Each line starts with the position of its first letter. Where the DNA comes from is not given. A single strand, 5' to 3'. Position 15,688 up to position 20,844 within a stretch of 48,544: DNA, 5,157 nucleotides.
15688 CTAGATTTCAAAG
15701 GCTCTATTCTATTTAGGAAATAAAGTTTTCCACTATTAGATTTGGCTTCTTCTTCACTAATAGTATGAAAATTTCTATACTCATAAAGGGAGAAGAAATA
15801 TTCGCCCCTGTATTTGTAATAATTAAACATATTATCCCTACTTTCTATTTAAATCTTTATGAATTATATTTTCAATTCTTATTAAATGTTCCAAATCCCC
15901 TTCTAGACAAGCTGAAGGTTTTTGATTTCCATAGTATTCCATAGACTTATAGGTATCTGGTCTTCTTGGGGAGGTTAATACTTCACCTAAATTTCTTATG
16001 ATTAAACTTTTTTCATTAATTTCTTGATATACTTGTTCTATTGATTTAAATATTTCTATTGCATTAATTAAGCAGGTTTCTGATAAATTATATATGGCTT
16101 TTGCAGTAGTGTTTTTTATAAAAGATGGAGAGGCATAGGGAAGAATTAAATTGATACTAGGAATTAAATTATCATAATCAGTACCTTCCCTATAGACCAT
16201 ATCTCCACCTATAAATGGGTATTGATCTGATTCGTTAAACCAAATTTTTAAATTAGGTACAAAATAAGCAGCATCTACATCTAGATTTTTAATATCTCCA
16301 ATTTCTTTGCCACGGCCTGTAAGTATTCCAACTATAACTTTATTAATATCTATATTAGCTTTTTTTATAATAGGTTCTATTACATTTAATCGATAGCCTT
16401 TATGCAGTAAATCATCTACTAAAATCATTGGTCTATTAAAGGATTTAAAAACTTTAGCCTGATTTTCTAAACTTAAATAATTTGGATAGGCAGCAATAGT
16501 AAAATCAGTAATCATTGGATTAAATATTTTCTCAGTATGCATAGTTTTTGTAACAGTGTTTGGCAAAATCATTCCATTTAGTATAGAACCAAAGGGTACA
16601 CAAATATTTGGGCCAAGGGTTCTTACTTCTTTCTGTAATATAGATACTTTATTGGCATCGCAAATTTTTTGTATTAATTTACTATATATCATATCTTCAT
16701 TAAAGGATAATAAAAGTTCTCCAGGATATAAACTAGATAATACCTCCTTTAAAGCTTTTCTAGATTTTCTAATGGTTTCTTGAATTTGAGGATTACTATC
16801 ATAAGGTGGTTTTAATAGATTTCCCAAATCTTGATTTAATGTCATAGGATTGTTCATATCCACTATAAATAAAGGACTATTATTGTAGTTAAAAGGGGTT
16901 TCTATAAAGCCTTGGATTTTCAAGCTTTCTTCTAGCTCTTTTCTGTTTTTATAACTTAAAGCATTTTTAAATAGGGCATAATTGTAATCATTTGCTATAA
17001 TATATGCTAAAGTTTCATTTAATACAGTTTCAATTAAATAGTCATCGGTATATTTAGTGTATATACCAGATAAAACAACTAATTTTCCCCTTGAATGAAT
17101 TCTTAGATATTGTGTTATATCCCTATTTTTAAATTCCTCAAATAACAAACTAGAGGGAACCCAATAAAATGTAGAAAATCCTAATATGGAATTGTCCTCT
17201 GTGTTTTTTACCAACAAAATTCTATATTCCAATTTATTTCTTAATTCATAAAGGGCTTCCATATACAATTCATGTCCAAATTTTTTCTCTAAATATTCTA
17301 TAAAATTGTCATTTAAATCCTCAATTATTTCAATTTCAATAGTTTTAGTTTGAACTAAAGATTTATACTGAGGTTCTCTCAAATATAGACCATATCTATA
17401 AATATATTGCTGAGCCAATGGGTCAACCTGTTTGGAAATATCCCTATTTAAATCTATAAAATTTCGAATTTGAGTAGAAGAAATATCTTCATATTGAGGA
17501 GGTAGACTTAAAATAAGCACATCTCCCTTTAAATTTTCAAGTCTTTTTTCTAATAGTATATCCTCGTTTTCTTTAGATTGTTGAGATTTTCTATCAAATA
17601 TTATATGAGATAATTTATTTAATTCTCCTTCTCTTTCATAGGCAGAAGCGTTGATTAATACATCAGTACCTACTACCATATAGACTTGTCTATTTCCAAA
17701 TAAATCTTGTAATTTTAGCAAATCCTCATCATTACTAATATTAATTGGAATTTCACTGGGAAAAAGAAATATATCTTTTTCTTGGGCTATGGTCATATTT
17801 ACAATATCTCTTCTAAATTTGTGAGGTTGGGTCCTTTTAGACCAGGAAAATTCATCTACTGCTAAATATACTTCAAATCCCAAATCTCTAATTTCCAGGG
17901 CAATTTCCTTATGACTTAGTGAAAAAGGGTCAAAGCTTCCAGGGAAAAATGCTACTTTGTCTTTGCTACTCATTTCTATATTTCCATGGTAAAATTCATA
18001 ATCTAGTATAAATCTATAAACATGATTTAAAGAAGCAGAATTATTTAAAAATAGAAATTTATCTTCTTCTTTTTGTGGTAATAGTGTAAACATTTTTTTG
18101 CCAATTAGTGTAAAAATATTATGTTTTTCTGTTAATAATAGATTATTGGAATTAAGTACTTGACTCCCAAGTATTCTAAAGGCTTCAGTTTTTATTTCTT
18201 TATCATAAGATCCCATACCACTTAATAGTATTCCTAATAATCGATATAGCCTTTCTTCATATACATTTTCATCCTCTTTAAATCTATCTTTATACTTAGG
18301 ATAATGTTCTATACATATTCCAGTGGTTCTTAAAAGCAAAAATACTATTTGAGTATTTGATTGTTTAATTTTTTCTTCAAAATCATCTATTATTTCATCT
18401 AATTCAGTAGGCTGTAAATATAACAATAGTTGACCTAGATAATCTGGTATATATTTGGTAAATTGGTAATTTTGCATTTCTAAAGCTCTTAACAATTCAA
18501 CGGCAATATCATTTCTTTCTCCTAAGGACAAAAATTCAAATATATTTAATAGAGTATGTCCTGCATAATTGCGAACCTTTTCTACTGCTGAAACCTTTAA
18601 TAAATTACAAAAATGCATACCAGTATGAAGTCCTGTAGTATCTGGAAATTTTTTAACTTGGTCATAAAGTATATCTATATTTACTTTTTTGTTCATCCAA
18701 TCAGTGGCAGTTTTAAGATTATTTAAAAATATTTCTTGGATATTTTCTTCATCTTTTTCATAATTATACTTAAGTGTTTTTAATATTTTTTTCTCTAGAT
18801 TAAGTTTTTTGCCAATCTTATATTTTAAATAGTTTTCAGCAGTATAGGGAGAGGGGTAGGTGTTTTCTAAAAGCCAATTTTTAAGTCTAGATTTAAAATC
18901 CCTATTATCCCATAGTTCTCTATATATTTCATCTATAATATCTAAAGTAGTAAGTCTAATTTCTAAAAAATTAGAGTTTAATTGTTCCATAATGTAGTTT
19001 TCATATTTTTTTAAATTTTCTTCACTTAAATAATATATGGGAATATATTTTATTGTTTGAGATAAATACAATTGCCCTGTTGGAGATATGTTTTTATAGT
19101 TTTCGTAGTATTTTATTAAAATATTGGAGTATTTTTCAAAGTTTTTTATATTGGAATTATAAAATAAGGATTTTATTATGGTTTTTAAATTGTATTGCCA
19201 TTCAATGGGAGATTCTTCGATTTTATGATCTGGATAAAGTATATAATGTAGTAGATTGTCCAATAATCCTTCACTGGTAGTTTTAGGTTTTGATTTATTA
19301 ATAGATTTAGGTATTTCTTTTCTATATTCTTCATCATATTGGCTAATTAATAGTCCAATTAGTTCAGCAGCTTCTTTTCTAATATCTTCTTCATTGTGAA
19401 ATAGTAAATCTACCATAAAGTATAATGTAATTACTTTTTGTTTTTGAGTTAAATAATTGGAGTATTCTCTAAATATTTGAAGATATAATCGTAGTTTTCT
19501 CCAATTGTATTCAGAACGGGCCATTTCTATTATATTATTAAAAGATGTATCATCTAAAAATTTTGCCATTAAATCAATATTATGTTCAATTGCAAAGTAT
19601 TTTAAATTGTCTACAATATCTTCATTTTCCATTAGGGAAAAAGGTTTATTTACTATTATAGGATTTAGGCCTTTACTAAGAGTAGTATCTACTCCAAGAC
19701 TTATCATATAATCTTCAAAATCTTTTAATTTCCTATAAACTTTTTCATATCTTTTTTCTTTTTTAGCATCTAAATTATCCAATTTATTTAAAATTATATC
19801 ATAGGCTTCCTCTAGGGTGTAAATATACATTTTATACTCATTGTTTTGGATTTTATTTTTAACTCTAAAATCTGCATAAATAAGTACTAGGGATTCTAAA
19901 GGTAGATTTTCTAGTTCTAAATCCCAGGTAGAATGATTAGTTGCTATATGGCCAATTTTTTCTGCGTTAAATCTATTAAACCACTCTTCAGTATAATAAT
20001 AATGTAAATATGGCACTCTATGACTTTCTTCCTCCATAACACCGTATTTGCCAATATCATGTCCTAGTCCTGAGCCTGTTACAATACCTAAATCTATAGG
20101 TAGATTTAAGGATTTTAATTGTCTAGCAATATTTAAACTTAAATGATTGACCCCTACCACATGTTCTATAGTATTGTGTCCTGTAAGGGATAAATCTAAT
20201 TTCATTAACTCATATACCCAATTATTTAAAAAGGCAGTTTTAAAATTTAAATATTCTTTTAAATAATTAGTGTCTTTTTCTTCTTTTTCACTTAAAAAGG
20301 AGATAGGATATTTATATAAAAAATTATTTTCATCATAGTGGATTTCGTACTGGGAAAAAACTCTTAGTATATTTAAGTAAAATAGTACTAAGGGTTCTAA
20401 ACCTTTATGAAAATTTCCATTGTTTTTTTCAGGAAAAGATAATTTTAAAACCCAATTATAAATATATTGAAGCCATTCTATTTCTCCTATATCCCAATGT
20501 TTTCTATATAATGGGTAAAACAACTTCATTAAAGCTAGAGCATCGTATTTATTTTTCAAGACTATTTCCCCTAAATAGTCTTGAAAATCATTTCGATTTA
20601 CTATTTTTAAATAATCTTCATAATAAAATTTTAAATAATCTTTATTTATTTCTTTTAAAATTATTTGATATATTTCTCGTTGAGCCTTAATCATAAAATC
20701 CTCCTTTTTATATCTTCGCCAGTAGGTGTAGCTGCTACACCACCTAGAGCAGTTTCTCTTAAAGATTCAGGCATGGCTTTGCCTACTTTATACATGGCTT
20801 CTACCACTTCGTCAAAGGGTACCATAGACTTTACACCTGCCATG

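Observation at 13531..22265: Five-gene translationally coupled operon joins L-serine dehydratase to an uncharacterised giant nucleotide-enzyme fusion, an odd LDH-like protein and an Fe-S flavoprotein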

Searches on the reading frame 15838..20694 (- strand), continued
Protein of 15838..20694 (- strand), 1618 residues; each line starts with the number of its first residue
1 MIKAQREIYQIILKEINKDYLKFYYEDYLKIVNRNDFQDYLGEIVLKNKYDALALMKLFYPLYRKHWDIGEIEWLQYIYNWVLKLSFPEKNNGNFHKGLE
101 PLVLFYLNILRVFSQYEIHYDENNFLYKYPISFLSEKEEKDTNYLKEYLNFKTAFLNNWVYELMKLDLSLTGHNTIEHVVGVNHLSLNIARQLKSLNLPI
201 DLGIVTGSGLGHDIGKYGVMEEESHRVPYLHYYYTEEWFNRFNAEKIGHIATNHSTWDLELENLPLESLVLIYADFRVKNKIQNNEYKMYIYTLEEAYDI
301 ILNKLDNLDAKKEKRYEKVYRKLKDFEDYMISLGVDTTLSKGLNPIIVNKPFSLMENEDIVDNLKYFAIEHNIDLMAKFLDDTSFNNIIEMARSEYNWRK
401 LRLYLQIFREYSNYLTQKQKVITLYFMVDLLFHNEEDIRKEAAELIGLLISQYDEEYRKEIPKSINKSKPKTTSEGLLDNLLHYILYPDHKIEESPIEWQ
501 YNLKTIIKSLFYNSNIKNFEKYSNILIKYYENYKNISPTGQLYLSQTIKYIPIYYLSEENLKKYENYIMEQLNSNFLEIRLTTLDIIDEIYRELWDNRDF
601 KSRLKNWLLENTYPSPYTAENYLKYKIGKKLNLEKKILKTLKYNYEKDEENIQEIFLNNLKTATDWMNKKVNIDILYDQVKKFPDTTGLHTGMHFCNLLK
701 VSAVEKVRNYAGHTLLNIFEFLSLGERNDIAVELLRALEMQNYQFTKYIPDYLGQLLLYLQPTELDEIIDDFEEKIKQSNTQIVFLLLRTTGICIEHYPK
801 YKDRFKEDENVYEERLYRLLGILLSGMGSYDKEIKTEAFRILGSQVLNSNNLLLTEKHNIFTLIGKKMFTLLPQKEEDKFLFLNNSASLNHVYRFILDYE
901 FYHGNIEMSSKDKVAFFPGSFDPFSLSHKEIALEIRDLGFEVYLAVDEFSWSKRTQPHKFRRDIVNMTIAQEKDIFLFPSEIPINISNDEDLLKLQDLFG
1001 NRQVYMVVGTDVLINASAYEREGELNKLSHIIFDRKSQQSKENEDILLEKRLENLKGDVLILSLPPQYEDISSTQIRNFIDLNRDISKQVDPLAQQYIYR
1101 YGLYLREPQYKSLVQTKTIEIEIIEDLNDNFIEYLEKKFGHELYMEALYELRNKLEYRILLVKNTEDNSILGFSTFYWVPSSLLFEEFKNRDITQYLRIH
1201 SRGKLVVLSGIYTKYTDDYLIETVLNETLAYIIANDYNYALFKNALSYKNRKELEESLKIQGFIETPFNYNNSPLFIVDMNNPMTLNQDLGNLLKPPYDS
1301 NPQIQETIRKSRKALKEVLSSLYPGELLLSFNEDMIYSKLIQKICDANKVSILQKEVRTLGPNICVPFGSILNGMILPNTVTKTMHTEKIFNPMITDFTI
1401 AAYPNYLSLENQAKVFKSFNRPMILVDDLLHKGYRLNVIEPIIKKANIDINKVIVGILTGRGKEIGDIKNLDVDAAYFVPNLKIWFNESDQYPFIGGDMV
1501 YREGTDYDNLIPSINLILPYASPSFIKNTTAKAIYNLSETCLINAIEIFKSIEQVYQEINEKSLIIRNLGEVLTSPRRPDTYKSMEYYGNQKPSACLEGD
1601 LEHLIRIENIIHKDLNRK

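Call 81: search_solved_structures(query=A1, max_evalue=0.05, show_alignments=3)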
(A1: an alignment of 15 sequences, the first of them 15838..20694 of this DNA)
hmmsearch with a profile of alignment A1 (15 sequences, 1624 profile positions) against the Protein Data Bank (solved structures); distinct sequences matched with E-value up to 0.05: 6.
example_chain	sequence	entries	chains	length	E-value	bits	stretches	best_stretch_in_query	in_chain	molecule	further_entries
8aih_A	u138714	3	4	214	0.00053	20.7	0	914-1038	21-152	Probable nicotinate-nucleotide adenylyltransferase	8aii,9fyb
3h05_A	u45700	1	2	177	0.0037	17.9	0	918-1028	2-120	uncharacterized protein VPA0413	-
2h29_A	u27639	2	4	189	0.023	15.3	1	918-1114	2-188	Probable nicotinate-nucleotide adenylyltransferase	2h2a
1kku_A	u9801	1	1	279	0.035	14.7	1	1078-1117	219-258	NICOTINAMIDE MONONUCLEOTIDE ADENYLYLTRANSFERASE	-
1kqn_A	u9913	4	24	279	0.035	14.7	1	1078-1117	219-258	NICOTINAMIDE MONONUCLEOTIDE ADENYLYL TRANSFERASE | Nicotinamide/nicotinic acid mononucleotide adenylyltransferase 1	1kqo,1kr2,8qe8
1gzu_A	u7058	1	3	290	0.036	14.7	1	1078-1117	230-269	NICOTINAMIDE MONONUCLEOTIDE ADENYLYL TRANSFERASE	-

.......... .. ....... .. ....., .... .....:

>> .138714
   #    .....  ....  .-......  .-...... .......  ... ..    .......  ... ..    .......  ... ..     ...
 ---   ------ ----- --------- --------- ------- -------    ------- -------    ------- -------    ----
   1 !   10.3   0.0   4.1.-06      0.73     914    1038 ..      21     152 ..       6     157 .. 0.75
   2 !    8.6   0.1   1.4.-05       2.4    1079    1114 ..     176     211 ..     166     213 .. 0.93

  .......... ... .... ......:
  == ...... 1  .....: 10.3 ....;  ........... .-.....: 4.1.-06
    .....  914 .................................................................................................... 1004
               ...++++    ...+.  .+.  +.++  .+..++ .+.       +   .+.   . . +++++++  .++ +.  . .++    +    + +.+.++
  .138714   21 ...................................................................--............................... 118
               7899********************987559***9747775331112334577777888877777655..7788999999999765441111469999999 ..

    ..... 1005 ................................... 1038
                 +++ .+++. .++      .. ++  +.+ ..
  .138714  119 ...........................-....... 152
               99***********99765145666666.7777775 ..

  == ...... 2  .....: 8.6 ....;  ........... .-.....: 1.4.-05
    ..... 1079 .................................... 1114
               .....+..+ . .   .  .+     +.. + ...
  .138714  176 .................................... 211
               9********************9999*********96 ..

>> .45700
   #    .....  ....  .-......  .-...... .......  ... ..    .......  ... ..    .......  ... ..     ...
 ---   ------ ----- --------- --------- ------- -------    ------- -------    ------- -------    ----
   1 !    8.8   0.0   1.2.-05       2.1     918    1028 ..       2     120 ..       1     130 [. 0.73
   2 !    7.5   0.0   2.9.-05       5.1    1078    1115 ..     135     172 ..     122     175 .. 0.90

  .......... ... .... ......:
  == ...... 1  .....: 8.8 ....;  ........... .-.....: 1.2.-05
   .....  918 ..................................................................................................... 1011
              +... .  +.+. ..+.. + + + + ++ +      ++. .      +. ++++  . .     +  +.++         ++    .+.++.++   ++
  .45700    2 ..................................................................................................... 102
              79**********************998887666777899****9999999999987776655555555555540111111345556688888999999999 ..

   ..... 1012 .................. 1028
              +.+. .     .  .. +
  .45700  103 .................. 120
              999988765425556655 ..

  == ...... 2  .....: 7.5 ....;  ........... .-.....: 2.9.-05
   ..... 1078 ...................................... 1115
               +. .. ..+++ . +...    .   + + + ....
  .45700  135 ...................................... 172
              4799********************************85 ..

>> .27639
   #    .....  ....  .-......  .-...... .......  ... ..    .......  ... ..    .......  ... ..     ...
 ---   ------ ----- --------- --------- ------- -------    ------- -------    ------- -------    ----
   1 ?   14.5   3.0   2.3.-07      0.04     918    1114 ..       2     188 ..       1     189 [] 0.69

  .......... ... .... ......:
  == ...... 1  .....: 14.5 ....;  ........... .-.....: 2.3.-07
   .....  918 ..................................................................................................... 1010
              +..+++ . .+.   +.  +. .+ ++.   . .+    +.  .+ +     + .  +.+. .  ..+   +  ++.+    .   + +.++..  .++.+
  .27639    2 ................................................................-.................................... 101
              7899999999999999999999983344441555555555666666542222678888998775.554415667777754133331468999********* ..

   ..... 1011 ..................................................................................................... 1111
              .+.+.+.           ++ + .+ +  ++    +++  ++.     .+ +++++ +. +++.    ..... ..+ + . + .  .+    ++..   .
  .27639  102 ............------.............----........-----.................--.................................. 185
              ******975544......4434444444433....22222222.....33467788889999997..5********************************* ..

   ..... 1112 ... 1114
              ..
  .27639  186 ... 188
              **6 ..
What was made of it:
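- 17359..17967 (-): NadD-derived nucleotidyltransferase domain, residues ~910-1112. The domain aligns end to end with NadD structures, including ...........GLY (call 81).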

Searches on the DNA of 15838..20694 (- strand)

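Call 24: search_rna_families(sources=[L033, L038, L040, L023, L037, L077, L051, L027, L013, L060, L022, L030], threshold=gathering)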
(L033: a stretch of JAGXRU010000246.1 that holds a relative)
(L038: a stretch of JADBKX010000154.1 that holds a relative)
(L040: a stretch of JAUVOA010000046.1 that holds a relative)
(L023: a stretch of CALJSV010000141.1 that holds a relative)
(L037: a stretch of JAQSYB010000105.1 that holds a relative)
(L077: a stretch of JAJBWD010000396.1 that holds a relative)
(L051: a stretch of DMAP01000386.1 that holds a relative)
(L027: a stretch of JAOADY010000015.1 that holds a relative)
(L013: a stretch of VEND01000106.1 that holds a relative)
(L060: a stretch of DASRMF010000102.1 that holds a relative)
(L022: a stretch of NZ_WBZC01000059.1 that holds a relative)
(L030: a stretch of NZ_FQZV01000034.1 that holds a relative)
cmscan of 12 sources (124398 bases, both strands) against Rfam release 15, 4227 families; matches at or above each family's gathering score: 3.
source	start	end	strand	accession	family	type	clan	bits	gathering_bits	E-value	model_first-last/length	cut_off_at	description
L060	12855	13219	+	RF00010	RNaseP_bact_a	Gene; ribozyme;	CL00002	309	100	6.2e-100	1-367/367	no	Bacterial RNase P class A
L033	1713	1795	-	RF02937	Clostridiales-2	Gene; sRNA;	-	87.2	58.6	1.3e-19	1-82/82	no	Clostridiales-2 RNA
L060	11793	11865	+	RF00005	tRNA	Gene; tRNA;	CL00001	70.9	29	3.4e-13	1-71/71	no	tRNA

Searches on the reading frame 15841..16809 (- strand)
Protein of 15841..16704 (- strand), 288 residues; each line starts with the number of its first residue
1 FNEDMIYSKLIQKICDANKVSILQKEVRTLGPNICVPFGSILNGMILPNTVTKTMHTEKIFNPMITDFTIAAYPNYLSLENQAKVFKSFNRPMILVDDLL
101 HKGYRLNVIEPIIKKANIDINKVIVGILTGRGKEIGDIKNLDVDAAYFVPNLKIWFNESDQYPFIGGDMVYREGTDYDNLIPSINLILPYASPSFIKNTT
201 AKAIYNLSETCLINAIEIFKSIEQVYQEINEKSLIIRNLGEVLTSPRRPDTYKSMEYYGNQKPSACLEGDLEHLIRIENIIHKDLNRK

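Call 20: search_protein_families(library=pfam, max_evalue=5, proteins=[window:15841-16704:-])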
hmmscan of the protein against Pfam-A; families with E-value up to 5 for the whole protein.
window:15841-16704:- (288 aa): 0 families

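Call 55: predict_structure(alignment_id=A5)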
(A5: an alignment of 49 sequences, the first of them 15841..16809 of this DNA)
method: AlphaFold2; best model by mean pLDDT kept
length: 323 residues; sequences in the alignment: 49
mean_pLDDT: 77.3   pTM: 0.68
mean pLDDT of the five models: 77.3, 76.3, 76.0, 75.0, 65.5
residues with pLDDT >= 90: 94; 70-90: 138; 50-70: 61; < 50: 30
segments of 3 or more residues with pLDDT < 50: 192-216
pLDDT, mean of each block of 10 residues (from residue 1): 78 90 82 76 90 86 86 75 80 61 61 86 93 84 89 95 91 94 81 44 43 47 57 77 89 92 89 70 59 82 85 71 46
secondary structure, 60 per line:
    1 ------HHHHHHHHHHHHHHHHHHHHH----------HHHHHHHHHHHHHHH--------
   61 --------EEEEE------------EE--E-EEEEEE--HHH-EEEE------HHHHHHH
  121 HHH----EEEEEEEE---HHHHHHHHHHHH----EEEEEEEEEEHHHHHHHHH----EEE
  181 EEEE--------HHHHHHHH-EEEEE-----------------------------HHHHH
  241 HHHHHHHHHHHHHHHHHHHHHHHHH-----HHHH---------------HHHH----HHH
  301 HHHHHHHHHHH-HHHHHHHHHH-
elements in order: H7-27 H38-52 E69-73 E92-97 E104-107 H114-123 E128-135 H139-150 E155-164 H165-173 E178-184 H193-200 E202-206 H236-265 H271-274 H290-293 H298-311 H313-322

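Call 57: fold_search(model_id=the predicted structure, library=pdb)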
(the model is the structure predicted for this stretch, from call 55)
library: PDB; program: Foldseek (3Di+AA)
matches with E <= 10: 1135; with E <= 0.001: 134
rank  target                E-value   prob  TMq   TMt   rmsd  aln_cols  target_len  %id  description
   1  1o5o_A                1.3e-05  1.00  0.29  0.42  10.9       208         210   13  Crystal structure of Uracil phosphoribosyltransferase (TM0721) from Thermotoga maritima at 2.30 A resolution (released 2003-10-14)
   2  6wn8_A                2.3e-05  1.00  0.30  0.43   8.9       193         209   14  2.70 Angstrom Resolution Crystal Structure of Uracil Phosphoribosyl Transferase from Klebsiella pneumoniae (released 2020-05-06)
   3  1o5o_B                2.9e-05  1.00  0.29  0.43  11.2       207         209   13  Crystal structure of Uracil phosphoribosyltransferase (TM0721) from Thermotoga maritima at 2.30 A resolution (released 2003-10-14)
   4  2ehj_A                3.8e-05  1.00  0.31  0.46   9.3       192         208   14  Structure of Uracil phosphoribosyl transferase (released 2008-03-11)
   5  1y0b_D                4.3e-05  1.00  0.30  0.46   8.8       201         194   13  Crystal Structure of Xanthine Phosphoribosyltransferase from Bacillus subtilis. (released 2005-02-22)
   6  5knq_A                5.5e-05  1.00  0.28  0.45   8.0       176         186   13  Crystal structure of Mycobacterium tuberculosis hypoxanthine guanine phosphoribosyltransferase in complex with [3S,4R] (released 2017-09-20)
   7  6wn8_C                5.5e-05  1.00  0.28  0.40   9.3       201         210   13  2.70 Angstrom Resolution Crystal Structure of Uracil Phosphoribosyl Transferase from Klebsiella pneumoniae (released 2020-05-06)
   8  1xtt_A                5.8e-05  1.00  0.28  0.40  11.0       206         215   16  Sulfolobus solfataricus uracil phosphoribosyltransferase in complex with uridine 5'-monophosphate (UMP) (released 2005-02-08)
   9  6wn8_D                6.9e-05  1.00  0.29  0.42   8.6       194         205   11  2.70 Angstrom Resolution Crystal Structure of Uracil Phosphoribosyl Transferase from Klebsiella pneumoniae (released 2020-05-06)
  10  2e55_A                7.3e-05  1.00  0.27  0.40  10.9       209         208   16  Structure of AQ2163 protein from Aquifex aeolicus (released 2008-01-01)
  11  1y0b_A                7.8e-05  1.00  0.29  0.45   8.9       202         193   13  Crystal Structure of Xanthine Phosphoribosyltransferase from Bacillus subtilis. (released 2005-02-22)
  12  3kb8_B                7.8e-05  1.00  0.28  0.43   7.4       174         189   13  2.09 Angstrom resolution structure of a hypoxanthine-guanine phosphoribosyltransferase (hpt-1) from Bacillus anthracis (released 2009-10-27)
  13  5kny_B                8.2e-05  1.00  0.27  0.43   8.3       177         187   12  Crystal structure of Mycobacterium tuberculosis hypoxanthine guanine phosphoribosyltransferase in complex with (3-((3R (released 2017-09-20)
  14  5kny_C                9.3e-05  1.00  0.29  0.48   7.8       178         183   14  Crystal structure of Mycobacterium tuberculosis hypoxanthine guanine phosphoribosyltransferase in complex with (3-((3R (released 2017-09-20)
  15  3hvu_A                9.3e-05  1.00  0.26  0.41   7.9       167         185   12  1.95 Angstrom Crystal Structure of Complex of Hypoxanthine-Guanine Phosphoribosyltransferase from Bacillus anthracis w (released 2009-06-23)
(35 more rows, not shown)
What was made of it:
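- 15841..16797 (-): Divergent type I phosphoribosyltransferase-like domain, residues ~1300-1618. All 50 listed Foldseek hits are UPRT, XPRT, HGPRT or APRT at E ~1e-5 and TM 0.4-0.5 (call 57).
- On Type I phosphoribosyltransferase: All 50 listed Foldseek hits are type I PRTs, at E 1e-5 to 3e-4 and TM 0.39-0.50 (call 57).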
